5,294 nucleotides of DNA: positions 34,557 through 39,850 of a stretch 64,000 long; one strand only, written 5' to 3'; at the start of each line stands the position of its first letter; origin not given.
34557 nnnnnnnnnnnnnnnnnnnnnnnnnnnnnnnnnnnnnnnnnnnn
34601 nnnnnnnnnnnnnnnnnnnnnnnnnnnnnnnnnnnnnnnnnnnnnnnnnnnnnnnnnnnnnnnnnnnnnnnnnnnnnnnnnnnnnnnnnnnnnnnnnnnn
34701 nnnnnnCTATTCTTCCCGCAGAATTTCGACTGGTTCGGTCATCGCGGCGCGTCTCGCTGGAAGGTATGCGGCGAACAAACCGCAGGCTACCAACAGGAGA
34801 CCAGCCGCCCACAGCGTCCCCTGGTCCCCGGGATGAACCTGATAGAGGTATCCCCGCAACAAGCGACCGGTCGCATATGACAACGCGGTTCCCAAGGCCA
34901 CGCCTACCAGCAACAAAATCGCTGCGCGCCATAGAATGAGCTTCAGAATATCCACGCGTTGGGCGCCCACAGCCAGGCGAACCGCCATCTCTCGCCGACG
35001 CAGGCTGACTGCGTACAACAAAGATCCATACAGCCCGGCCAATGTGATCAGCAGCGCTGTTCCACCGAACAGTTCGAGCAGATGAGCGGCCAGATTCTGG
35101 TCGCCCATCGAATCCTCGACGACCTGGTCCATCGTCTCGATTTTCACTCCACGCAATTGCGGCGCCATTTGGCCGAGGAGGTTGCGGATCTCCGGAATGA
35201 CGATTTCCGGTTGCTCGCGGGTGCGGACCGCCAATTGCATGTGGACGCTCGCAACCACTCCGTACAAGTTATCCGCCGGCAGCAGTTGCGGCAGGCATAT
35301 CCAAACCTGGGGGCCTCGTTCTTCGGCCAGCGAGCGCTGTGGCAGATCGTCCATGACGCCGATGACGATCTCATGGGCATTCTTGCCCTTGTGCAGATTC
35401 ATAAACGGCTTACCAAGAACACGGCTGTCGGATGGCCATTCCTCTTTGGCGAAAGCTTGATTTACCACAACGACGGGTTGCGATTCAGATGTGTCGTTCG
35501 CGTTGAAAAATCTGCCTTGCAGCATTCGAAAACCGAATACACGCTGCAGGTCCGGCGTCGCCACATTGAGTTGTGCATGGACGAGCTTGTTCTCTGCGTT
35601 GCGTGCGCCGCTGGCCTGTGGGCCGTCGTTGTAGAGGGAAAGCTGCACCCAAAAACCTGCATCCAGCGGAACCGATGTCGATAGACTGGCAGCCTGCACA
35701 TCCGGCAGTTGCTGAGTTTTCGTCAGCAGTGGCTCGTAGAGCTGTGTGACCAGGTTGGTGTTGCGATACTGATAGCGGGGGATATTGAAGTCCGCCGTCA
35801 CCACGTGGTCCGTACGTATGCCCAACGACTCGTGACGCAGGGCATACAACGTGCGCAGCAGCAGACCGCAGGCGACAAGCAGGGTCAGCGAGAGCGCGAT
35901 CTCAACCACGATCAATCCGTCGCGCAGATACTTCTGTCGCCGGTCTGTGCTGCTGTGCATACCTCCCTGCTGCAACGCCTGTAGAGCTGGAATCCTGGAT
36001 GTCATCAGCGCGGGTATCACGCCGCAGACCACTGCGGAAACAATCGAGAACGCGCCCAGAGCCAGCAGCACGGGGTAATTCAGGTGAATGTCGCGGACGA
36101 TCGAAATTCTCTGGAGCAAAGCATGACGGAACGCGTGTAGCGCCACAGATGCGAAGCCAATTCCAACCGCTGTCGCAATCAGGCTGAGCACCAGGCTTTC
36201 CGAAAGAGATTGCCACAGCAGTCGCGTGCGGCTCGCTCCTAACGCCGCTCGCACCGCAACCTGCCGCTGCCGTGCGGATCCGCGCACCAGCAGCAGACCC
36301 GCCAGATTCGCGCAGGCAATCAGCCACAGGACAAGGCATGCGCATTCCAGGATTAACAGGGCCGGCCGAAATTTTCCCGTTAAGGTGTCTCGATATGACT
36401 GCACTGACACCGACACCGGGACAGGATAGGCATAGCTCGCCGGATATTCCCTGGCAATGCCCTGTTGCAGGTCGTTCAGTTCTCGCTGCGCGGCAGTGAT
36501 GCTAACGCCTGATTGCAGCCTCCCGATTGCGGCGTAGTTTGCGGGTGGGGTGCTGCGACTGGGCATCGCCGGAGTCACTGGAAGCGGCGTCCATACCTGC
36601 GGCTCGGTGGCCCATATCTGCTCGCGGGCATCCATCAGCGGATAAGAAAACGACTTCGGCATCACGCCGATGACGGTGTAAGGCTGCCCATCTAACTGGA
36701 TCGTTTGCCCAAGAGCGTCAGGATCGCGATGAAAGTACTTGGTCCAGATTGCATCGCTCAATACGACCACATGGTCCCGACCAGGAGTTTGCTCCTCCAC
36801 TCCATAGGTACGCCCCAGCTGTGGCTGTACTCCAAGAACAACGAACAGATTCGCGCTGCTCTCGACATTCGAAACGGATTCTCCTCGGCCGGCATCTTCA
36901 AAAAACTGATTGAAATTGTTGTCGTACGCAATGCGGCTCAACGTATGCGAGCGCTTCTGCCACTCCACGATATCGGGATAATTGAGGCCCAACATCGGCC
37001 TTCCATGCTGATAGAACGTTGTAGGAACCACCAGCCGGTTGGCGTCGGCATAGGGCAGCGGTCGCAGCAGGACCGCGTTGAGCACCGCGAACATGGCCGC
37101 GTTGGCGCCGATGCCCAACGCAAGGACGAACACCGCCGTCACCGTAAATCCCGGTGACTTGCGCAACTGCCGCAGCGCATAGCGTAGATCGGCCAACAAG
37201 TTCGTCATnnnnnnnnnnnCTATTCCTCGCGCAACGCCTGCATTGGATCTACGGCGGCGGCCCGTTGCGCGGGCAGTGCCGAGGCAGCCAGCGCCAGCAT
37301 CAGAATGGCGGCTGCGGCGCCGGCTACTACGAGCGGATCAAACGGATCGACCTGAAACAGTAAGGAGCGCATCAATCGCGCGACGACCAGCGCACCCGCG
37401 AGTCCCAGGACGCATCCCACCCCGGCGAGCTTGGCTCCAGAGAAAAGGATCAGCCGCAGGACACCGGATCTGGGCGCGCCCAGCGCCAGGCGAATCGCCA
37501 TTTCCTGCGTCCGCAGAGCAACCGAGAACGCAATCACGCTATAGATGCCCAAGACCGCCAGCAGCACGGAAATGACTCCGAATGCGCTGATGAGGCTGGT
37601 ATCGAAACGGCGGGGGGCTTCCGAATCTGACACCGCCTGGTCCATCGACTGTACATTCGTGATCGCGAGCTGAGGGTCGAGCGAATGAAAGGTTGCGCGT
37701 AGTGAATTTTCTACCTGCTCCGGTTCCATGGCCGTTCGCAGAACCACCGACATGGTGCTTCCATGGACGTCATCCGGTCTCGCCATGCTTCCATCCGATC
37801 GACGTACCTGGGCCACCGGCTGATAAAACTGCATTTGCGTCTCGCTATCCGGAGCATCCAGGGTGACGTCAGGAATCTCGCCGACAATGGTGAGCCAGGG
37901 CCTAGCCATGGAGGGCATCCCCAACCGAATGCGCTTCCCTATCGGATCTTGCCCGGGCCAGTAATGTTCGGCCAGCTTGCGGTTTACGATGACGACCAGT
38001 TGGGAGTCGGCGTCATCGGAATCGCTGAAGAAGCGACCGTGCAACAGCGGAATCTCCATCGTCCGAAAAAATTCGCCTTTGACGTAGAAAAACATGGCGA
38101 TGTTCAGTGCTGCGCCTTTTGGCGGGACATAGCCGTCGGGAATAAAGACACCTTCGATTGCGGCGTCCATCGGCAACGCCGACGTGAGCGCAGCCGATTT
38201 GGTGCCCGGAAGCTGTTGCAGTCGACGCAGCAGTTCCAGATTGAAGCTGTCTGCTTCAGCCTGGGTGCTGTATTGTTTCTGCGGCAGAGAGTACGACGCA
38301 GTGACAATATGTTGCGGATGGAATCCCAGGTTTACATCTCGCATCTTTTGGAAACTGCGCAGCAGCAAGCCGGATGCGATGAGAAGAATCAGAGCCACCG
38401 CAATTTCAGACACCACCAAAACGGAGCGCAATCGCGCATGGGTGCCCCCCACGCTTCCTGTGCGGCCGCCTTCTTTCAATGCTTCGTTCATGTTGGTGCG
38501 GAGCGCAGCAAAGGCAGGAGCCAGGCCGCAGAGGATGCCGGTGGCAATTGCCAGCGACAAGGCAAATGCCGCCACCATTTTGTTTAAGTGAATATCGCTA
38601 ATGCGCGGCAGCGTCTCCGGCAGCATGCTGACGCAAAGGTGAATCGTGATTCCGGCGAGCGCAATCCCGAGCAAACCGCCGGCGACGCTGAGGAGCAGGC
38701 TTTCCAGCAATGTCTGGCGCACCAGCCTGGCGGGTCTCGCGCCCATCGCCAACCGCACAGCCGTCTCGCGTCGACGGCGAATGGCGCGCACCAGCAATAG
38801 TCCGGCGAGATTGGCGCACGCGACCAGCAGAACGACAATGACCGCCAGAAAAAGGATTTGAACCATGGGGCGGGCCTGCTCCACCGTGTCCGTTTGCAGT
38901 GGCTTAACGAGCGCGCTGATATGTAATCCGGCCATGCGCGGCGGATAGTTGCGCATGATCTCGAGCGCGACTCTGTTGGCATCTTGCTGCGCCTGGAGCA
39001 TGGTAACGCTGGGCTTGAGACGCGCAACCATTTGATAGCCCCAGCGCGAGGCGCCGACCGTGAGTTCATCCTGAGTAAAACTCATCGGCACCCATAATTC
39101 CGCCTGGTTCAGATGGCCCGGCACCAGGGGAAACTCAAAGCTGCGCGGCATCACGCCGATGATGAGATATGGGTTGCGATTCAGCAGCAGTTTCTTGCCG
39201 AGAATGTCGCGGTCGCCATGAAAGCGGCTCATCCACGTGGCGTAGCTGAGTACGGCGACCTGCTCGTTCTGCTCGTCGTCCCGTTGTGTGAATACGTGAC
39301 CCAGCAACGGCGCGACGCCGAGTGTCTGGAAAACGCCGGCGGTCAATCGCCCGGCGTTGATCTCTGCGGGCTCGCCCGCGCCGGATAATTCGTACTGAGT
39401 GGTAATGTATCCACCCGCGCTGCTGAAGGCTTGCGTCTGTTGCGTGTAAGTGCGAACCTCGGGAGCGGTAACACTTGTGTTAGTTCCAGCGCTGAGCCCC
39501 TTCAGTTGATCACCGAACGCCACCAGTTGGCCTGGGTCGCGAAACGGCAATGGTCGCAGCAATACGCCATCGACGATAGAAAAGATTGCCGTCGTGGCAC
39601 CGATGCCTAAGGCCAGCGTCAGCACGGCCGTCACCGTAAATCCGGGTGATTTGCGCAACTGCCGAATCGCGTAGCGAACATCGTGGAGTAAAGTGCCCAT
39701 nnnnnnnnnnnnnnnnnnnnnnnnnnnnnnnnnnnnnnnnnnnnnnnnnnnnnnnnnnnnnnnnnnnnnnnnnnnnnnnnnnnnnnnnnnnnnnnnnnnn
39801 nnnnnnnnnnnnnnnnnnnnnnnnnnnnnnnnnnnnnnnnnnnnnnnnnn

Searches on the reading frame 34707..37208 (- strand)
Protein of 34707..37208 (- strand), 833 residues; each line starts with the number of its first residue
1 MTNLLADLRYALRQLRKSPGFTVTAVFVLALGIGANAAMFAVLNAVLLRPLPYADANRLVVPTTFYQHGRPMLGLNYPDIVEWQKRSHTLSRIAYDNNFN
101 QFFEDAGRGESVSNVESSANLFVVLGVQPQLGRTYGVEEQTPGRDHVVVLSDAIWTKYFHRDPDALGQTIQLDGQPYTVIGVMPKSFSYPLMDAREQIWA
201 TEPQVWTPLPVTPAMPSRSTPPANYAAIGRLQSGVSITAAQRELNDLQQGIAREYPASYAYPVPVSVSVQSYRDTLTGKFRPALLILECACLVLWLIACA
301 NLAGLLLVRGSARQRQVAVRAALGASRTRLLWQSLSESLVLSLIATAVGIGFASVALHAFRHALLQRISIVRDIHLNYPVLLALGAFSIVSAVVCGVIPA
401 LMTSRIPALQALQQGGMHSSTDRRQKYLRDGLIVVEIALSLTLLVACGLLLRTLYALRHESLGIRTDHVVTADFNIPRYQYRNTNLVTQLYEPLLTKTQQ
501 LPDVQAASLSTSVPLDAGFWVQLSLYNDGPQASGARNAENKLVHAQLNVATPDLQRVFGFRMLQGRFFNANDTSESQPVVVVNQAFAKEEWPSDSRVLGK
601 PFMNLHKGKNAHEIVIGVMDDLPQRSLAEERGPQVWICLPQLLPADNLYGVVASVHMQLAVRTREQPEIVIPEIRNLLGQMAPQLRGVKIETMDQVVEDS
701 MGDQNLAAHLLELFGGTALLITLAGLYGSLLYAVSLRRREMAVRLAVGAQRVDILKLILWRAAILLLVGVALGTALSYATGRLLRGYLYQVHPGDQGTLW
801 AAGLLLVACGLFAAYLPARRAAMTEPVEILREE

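Call 6: search_protein_families(library=pfam, proteins=[window:34707-37208:-], max_evalue=0.01)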
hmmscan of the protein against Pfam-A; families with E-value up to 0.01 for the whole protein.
window:34707-37208:- (833 aa): 2 families
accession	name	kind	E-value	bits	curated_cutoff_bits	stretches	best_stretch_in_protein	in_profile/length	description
PF12704.14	MacB_PCD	-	1.1e-36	127.5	27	2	22-246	1-206/207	MacB-like periplasmic core domain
PF02687.27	FtsX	-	2.5e-25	89.3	25.5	2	292-407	5-119/120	FtsX-like permease C-terminal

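Call 7: search_protein_families(library=ncbifam, proteins=[window:34707-37208:-], max_evalue=0.001)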
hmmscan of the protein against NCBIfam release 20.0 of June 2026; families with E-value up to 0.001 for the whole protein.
window:34707-37208:- (833 aa): 3 families
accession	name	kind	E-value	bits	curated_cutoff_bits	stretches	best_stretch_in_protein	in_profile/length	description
TIGR03434.1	ADOP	subfamily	1.4e-227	757.7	622.3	1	4-833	1-803/803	ADOP family duplicated permease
NF007826.0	PRK10535.1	equivalog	2.5e-31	108.7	966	2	539-832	361-647/648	macrolide ABC transporter ATP-binding protein/permease MacB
NF038008.1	ABC_perm_DarB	equivalog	8.1e-08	30.7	700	1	284-621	273-592/777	darobactin export ABC transporter permease subunit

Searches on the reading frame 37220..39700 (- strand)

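Call 66: search_protein_families(library=ncbifam, proteins=[window:37220-39700:-], max_evalue=1e-20)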
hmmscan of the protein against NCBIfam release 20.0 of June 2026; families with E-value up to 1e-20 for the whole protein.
window:37220-39700:- (826 aa): 2 families
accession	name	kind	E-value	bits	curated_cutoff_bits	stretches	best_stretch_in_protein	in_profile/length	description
TIGR03434.1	ADOP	subfamily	1.2e-267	890.2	622.3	1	4-826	1-803/803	ADOP family duplicated permease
NF007826.0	PRK10535.1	equivalog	2.1e-35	122.1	966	1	119-408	372-645/648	macrolide ABC transporter ATP-binding protein/permease MacB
